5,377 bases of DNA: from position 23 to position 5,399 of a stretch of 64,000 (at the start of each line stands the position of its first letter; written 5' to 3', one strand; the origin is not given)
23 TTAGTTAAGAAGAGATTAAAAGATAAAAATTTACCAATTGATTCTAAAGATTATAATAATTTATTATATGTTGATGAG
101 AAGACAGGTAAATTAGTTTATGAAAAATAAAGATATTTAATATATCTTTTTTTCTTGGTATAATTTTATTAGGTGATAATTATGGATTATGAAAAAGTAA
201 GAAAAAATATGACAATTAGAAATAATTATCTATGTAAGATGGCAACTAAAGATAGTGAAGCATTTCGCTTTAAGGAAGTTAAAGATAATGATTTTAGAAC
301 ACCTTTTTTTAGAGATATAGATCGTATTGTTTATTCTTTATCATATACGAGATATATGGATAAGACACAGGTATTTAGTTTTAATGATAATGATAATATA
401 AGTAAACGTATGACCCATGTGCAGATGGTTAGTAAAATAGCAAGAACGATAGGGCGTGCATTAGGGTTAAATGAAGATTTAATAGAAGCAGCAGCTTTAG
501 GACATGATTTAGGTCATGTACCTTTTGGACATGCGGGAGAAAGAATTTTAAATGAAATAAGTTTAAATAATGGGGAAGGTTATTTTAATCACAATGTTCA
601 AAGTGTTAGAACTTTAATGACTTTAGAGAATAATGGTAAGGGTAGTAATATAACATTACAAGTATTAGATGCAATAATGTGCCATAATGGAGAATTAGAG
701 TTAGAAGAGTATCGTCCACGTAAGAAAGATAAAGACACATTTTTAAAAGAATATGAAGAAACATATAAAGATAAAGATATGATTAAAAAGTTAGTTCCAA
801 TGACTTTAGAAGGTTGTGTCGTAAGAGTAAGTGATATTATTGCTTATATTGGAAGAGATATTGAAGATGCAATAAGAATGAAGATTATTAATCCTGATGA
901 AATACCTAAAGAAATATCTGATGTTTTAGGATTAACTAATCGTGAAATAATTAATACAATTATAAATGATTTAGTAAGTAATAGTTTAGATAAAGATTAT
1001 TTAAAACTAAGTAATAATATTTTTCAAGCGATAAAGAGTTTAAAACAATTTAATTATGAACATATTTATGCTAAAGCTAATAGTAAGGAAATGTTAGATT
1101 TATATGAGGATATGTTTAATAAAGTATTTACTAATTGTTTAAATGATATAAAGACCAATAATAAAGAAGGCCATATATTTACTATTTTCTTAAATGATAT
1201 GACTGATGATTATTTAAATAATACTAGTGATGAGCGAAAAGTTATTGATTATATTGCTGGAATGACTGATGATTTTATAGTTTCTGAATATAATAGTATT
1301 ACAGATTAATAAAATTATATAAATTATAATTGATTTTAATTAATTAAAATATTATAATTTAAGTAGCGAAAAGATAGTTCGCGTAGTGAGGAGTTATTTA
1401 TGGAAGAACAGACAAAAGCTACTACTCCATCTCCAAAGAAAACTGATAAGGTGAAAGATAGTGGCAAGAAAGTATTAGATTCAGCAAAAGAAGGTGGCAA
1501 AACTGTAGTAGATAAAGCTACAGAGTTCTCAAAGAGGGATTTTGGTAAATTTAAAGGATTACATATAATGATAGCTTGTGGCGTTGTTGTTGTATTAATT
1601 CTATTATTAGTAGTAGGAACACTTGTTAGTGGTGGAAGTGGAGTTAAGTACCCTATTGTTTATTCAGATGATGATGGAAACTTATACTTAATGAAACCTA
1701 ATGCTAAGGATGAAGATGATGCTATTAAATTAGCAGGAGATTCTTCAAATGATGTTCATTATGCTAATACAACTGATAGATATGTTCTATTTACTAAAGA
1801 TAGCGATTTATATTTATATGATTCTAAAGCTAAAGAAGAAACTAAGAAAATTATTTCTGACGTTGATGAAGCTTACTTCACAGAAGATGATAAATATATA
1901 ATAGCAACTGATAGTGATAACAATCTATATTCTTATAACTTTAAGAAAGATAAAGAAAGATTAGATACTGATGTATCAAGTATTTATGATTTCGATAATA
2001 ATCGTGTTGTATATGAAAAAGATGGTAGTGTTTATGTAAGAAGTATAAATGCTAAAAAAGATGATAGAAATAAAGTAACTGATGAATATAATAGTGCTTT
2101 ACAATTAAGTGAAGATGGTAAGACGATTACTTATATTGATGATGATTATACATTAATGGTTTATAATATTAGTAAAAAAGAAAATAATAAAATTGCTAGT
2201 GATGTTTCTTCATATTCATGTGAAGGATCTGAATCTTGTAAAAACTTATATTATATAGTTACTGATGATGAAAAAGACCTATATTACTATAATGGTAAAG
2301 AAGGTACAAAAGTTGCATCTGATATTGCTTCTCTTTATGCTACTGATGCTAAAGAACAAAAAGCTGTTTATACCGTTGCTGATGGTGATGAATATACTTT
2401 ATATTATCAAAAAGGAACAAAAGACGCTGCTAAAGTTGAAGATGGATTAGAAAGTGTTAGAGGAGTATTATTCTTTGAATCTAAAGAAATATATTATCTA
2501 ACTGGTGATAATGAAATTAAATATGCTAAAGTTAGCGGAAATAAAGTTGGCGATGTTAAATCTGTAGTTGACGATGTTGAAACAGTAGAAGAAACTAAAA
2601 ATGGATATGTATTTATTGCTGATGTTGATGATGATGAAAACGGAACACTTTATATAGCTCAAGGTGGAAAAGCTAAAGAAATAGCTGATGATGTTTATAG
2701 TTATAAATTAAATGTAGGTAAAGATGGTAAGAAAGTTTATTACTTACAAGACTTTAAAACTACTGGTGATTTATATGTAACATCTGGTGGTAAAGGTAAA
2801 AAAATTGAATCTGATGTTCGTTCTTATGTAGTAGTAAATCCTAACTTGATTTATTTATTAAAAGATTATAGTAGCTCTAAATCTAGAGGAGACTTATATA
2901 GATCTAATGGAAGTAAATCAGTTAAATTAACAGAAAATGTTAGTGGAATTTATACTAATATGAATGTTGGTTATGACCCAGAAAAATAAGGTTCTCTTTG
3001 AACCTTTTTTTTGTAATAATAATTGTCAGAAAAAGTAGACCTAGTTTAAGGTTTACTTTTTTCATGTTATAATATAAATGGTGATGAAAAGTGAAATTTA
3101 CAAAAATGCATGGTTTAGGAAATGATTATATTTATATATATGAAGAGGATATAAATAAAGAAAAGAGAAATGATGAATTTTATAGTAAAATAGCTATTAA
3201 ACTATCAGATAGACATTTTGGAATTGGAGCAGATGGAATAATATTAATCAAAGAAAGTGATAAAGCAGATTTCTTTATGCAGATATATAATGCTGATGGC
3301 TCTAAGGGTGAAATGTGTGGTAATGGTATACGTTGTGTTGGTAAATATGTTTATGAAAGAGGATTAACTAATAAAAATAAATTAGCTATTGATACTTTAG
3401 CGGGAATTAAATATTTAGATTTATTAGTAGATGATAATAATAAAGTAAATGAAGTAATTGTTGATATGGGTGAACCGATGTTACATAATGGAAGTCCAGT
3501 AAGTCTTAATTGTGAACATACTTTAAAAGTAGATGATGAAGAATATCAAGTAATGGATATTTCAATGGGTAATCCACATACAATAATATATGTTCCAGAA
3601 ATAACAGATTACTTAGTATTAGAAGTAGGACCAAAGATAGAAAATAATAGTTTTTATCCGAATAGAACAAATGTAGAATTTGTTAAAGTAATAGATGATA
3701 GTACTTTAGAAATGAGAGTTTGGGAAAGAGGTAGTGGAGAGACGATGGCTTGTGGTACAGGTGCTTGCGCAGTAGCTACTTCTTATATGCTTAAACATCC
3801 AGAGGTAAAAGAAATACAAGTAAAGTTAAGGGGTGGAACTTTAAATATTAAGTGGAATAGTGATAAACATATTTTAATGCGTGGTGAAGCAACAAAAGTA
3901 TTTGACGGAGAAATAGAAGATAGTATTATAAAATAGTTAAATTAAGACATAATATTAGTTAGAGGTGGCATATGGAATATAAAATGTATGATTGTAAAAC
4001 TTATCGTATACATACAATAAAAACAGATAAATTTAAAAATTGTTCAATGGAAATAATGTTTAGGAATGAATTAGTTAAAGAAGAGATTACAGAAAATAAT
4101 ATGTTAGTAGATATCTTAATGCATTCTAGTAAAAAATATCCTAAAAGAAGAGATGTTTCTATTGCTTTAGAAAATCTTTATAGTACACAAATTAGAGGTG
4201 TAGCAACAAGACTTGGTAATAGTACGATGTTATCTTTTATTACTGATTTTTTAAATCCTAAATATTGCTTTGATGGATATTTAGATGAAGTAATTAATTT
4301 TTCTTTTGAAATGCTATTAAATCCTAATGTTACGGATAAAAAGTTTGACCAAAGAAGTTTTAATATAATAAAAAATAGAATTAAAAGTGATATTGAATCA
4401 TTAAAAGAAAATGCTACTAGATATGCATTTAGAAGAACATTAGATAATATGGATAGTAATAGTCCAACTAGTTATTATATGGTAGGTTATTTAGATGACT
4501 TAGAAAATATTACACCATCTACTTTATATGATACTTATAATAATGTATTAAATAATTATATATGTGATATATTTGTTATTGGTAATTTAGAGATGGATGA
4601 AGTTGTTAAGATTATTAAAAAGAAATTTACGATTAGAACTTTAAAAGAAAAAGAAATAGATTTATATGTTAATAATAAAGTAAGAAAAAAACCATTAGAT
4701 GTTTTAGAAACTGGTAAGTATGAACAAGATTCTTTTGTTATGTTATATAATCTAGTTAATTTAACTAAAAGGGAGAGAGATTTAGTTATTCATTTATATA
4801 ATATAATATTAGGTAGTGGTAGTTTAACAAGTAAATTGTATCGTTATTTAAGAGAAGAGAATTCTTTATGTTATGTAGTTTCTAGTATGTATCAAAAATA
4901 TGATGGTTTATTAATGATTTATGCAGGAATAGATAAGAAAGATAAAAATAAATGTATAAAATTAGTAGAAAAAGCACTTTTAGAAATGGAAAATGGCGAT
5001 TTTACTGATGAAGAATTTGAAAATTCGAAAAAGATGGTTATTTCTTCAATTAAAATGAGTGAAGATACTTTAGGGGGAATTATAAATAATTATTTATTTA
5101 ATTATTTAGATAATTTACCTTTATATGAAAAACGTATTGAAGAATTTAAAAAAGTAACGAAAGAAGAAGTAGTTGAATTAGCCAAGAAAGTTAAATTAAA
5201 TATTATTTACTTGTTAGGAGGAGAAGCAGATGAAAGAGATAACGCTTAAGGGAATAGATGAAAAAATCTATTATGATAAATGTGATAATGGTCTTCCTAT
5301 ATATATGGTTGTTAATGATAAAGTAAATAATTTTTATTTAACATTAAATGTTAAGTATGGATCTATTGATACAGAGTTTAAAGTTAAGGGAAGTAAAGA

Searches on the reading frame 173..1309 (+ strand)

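Call 90: search_protein_families(library=pfam, proteins=[window:173-1309:+], max_evalue=0.0001)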
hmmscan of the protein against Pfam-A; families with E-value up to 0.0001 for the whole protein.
window:173-1309:+ (378 aa): 2 families
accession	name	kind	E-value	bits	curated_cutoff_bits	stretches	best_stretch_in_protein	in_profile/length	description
PF01966.28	HD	-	2.3e-13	50.9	22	1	80-223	2-113/116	HD domain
PF13286.11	HD_assoc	-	5.8e-11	43.2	22.2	1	278-374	2-90/91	Phosphohydrolase-associated domain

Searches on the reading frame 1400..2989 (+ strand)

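Call 90: search_protein_families(library=pfam, proteins=[window:1400-2989:+], max_evalue=0.0001)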
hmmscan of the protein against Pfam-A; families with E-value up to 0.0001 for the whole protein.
window:1400-2989:+ (529 aa): 2 families
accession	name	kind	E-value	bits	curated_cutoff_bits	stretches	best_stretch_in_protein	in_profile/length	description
PF16755.11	Beta-prop_NUP159_NUP214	-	4.8e-06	26.5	29.6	1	119-272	64-235/366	NUP159/214 beta propeller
PF23414.1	Beta-prop_EML_2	-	7e-05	22.8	90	0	91-187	59-159/266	Echinoderm microtubule-associated protein second beta-propeller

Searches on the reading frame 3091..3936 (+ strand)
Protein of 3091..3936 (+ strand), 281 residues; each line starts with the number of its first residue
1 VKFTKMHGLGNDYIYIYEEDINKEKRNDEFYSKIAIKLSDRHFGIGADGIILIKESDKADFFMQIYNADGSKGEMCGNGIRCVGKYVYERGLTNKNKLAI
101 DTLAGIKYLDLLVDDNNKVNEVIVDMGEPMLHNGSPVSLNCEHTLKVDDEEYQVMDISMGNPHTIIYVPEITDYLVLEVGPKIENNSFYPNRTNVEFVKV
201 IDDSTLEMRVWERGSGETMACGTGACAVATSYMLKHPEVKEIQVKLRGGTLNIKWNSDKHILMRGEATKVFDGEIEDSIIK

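Call 90: search_protein_families(library=pfam, proteins=[window:3091-3936:+], max_evalue=0.0001)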
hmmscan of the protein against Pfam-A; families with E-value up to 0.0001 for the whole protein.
window:3091-3936:+ (281 aa): 1 family
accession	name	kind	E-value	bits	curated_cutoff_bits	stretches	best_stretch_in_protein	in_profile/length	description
PF01678.24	DAP_epimerase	-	2.7e-66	221.6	34.7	2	157-270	3-121/121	Diaminopimelate epimerase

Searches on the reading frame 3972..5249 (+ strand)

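Call 90: search_protein_families(library=pfam, proteins=[window:3972-5249:+], max_evalue=0.0001)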
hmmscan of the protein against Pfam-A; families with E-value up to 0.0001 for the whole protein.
window:3972-5249:+ (425 aa): 1 family
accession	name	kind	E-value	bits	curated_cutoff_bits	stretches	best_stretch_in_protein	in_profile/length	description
PF05193.26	Peptidase_M16_C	-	6.3e-22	78.8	23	1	179-354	1-179/181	Peptidase M16 inactive domain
